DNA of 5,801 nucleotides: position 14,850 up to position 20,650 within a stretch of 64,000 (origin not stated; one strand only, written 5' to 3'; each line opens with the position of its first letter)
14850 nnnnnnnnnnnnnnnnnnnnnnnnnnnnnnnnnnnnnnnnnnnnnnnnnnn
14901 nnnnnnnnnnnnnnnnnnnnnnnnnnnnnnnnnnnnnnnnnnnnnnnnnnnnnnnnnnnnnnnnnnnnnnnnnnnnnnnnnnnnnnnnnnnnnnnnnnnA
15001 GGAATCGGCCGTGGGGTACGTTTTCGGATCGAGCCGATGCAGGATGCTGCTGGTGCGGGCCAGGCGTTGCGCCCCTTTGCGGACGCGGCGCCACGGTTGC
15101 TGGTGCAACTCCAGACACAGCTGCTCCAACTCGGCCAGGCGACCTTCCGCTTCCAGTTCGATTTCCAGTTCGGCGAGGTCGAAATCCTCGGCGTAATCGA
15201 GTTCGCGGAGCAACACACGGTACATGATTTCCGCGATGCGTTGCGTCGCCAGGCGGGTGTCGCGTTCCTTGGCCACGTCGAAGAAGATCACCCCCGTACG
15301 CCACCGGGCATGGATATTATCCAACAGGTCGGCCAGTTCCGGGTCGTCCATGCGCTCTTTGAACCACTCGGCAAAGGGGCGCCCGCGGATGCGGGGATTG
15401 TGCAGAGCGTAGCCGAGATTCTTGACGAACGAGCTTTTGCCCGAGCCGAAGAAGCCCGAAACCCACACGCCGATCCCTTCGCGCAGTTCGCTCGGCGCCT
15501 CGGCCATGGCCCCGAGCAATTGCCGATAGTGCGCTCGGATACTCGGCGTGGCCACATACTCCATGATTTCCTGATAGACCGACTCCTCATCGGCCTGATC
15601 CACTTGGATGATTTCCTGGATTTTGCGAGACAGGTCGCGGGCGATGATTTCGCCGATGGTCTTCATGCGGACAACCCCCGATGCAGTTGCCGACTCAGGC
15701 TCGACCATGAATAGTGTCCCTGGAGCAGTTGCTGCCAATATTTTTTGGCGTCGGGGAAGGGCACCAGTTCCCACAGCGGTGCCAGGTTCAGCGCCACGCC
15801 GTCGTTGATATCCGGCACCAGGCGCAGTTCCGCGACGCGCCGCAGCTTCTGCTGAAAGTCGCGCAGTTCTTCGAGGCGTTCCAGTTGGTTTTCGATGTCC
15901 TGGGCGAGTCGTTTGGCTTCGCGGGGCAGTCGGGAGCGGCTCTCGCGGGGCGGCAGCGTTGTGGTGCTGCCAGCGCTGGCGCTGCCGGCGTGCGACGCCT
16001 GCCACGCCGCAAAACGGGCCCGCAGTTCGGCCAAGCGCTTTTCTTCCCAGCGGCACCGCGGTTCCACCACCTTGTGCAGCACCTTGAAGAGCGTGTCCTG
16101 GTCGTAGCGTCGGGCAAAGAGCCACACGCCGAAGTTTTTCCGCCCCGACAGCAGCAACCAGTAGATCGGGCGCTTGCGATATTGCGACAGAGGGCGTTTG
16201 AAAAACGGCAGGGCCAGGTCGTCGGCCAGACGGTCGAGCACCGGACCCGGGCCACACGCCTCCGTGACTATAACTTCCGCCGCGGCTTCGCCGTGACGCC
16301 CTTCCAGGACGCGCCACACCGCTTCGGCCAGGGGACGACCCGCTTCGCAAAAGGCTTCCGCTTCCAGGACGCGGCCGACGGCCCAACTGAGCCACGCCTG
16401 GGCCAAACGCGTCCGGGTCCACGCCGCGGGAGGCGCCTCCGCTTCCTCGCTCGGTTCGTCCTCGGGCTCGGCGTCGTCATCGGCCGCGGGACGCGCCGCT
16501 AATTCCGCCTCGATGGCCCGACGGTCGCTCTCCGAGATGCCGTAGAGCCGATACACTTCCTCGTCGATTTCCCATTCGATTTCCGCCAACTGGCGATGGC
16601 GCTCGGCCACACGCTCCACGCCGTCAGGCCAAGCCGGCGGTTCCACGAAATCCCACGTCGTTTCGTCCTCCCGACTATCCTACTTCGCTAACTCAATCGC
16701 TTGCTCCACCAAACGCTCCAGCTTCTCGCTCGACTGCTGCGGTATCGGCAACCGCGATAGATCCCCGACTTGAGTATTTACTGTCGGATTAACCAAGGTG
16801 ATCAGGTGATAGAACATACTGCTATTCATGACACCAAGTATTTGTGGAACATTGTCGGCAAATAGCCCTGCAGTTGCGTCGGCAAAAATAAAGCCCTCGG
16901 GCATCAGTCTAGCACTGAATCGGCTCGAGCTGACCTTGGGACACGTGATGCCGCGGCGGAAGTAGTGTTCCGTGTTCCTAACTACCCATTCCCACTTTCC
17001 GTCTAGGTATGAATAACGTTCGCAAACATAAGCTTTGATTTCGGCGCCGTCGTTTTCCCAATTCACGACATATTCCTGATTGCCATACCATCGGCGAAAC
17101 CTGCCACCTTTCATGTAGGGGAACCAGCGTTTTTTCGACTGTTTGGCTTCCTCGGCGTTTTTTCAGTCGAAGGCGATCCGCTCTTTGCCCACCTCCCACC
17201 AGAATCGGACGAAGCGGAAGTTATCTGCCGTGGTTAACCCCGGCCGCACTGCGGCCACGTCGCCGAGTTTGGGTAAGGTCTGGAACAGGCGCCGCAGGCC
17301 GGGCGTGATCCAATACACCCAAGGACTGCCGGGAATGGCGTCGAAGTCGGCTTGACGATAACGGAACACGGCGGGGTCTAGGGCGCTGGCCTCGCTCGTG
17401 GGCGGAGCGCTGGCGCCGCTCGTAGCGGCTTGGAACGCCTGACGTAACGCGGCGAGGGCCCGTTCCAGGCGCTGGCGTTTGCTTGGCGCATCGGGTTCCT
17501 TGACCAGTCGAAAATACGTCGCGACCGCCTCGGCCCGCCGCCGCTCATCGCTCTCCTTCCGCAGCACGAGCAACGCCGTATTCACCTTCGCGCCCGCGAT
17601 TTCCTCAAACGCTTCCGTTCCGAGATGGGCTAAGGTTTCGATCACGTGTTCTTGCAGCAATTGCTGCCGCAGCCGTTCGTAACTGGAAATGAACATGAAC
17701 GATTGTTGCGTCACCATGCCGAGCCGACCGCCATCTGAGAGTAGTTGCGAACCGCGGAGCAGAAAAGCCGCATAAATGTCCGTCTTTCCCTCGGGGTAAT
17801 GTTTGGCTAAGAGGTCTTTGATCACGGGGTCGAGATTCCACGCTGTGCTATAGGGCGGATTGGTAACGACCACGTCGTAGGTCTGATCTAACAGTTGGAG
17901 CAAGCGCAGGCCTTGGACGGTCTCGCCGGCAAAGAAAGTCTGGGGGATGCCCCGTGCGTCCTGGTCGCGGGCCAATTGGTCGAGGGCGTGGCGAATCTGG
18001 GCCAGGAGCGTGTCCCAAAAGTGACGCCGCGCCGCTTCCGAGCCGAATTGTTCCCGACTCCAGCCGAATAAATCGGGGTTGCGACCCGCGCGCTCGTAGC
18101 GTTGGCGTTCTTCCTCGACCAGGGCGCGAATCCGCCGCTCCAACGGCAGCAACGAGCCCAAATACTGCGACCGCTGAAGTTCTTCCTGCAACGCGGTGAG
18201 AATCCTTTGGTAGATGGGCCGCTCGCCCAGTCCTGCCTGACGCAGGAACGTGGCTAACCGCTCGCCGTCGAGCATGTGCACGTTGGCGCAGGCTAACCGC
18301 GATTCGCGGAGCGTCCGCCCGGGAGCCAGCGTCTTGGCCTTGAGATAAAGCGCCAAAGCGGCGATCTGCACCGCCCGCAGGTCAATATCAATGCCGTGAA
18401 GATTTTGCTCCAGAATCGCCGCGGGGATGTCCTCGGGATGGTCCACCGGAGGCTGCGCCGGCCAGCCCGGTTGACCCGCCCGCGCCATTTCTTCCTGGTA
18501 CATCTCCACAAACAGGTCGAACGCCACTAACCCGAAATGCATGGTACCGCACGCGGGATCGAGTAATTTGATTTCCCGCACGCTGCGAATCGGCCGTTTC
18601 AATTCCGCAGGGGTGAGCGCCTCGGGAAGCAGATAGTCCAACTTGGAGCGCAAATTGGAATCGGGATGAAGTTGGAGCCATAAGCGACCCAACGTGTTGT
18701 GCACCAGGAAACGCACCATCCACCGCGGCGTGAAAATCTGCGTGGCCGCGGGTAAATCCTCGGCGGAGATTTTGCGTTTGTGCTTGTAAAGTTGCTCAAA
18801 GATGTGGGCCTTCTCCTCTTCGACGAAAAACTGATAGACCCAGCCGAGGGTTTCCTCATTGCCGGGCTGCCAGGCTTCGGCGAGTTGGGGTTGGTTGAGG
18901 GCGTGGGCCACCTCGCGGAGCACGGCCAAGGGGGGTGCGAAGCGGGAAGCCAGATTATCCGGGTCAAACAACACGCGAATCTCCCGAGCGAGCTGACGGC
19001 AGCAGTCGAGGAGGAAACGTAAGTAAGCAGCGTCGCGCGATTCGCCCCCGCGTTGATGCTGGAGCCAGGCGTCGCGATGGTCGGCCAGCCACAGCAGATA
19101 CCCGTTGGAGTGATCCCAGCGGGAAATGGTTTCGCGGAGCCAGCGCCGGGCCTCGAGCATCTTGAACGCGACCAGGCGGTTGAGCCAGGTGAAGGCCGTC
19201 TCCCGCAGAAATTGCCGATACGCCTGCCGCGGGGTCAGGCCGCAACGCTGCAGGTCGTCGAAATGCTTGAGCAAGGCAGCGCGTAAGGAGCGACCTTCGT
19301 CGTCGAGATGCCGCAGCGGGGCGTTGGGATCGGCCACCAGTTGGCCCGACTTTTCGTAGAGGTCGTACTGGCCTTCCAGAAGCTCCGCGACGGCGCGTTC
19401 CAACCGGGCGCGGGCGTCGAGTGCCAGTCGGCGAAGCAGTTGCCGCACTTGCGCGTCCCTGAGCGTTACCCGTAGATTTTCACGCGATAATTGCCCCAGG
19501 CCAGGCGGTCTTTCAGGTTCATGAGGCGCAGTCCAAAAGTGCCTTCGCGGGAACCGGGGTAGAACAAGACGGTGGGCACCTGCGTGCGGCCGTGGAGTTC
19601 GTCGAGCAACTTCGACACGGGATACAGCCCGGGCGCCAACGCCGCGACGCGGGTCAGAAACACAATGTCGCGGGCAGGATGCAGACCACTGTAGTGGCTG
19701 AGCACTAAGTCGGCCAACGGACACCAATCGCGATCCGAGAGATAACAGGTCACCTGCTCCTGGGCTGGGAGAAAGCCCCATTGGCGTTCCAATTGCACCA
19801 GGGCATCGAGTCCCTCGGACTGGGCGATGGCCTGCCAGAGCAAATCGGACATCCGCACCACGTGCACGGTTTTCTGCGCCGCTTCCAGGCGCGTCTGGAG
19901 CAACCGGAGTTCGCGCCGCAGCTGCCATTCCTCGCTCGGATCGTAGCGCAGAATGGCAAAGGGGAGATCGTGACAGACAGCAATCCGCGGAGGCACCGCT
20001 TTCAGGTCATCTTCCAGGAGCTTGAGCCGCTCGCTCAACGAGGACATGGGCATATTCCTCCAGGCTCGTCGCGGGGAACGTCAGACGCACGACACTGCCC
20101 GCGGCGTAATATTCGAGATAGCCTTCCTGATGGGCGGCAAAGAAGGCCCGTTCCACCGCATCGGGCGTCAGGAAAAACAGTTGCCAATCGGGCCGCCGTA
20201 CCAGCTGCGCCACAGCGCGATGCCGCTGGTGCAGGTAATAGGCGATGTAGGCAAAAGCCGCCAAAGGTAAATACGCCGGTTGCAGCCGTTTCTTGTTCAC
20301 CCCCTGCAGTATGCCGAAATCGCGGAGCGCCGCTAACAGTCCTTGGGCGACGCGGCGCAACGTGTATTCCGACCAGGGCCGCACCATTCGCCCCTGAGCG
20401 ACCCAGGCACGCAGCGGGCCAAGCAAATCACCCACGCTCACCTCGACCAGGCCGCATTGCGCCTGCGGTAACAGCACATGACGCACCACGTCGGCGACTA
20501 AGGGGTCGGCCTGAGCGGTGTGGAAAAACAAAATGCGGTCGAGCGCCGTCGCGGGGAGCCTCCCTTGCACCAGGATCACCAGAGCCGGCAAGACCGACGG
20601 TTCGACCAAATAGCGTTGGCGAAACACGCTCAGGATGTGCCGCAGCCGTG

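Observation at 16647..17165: Two in-frame stops (TGA at 17163-17165, TAG at 16680-16682) cut the extra PglX paralogue into three collinear ORFs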

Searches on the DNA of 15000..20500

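Call 32: search_rna_families(source=window, start=15000, end=20500, threshold=evalue, max_evalue=10)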
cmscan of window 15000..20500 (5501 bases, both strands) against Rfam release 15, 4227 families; matches with E-value up to 10: 3.
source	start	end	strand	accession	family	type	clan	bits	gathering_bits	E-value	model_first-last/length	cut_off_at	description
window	19787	19826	-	RF03059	raiA-hairpin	Gene; sRNA;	-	27.6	43.7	0.07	1-48/48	no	raiA-hairpin RNA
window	15541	15594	-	RF01129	sR44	Gene; snRNA; snoRNA; CD-box;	-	18.6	45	0.33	1-55/55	no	Small nucleolar RNA sR44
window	17906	17954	-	RF03086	chrB-b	Cis-reg;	-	16.8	36.5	4.6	1-49/49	no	chrB-b RNA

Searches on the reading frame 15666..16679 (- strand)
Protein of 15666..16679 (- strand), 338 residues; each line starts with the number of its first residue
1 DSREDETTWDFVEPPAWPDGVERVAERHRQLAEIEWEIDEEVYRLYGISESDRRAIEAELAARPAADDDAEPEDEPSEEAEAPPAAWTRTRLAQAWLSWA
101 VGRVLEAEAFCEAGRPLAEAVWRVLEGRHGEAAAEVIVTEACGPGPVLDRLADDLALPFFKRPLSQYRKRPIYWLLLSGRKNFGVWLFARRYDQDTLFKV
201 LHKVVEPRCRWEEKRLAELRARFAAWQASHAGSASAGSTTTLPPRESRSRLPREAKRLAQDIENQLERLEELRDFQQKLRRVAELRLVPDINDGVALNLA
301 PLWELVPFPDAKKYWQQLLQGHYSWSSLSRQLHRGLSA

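Call 11: search_protein_families(library=pfam, proteins=[window:15666-16679:-])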
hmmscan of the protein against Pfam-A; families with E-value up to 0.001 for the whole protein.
window:15666-16679:- (338 aa): 0 families

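Call 14: search_protein_families(library=ncbifam, proteins=[window:15666-16679:-], max_evalue=0.01)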
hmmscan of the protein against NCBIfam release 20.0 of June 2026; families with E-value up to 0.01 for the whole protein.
window:15666-16679:- (338 aa): 2 families
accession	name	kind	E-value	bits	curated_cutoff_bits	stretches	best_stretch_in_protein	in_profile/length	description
NF033452.1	BREX_1_MTaseX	exception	5.3e-24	84.2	500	1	156-304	1082-1209/1210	BREX-1 system adenine-specific DNA-methyltransferase PglX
NF033455.1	BREX_6_MTaseX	exception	2.5e-15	55.1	900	1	150-329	1051-1229/1319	BREX-6 system adenine-specific DNA-methyltransferase PglX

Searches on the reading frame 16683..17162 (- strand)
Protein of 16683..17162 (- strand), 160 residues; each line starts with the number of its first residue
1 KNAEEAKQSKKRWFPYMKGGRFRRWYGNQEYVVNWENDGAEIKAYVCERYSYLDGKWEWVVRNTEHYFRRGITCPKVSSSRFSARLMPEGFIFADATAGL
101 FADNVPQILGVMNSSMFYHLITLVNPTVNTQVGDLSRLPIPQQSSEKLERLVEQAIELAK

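Call 11: search_protein_families(library=pfam, proteins=[window:16683-17162:-])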
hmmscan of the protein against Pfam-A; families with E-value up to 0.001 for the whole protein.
window:16683-17162:- (160 aa): 0 families

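Call 14: search_protein_families(library=ncbifam, proteins=[window:16683-17162:-], max_evalue=0.01)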
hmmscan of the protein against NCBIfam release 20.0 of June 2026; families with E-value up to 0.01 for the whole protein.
window:16683-17162:- (160 aa): 3 families
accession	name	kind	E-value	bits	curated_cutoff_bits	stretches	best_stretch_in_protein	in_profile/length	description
NF033452.1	BREX_1_MTaseX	exception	8.9e-44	149.7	500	1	2-160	725-881/1210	BREX-1 system adenine-specific DNA-methyltransferase PglX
NF033455.1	BREX_6_MTaseX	exception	5.6e-22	77.1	900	1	4-155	771-918/1319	BREX-6 system adenine-specific DNA-methyltransferase PglX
NF033454.1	BREX_5_MTaseX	exception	5.5e-11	40.8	900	1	7-155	718-856/1404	BREX-5 system adenine-specific DNA-methyltransferase PglX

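Call 61: search_solved_structures(query=window:16683-17162:-, show_alignments=2, max_evalue=0.001)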
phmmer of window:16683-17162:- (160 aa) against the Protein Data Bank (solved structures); distinct sequences matched with E-value up to 0.001: 3.
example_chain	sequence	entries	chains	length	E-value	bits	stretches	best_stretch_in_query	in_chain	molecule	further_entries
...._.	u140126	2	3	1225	2.3e-30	108.3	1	12-160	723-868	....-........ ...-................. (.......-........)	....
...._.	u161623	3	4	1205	5.8e-24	87.5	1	9-160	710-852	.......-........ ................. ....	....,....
8zek_A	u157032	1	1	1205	6.3e-24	87.4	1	9-160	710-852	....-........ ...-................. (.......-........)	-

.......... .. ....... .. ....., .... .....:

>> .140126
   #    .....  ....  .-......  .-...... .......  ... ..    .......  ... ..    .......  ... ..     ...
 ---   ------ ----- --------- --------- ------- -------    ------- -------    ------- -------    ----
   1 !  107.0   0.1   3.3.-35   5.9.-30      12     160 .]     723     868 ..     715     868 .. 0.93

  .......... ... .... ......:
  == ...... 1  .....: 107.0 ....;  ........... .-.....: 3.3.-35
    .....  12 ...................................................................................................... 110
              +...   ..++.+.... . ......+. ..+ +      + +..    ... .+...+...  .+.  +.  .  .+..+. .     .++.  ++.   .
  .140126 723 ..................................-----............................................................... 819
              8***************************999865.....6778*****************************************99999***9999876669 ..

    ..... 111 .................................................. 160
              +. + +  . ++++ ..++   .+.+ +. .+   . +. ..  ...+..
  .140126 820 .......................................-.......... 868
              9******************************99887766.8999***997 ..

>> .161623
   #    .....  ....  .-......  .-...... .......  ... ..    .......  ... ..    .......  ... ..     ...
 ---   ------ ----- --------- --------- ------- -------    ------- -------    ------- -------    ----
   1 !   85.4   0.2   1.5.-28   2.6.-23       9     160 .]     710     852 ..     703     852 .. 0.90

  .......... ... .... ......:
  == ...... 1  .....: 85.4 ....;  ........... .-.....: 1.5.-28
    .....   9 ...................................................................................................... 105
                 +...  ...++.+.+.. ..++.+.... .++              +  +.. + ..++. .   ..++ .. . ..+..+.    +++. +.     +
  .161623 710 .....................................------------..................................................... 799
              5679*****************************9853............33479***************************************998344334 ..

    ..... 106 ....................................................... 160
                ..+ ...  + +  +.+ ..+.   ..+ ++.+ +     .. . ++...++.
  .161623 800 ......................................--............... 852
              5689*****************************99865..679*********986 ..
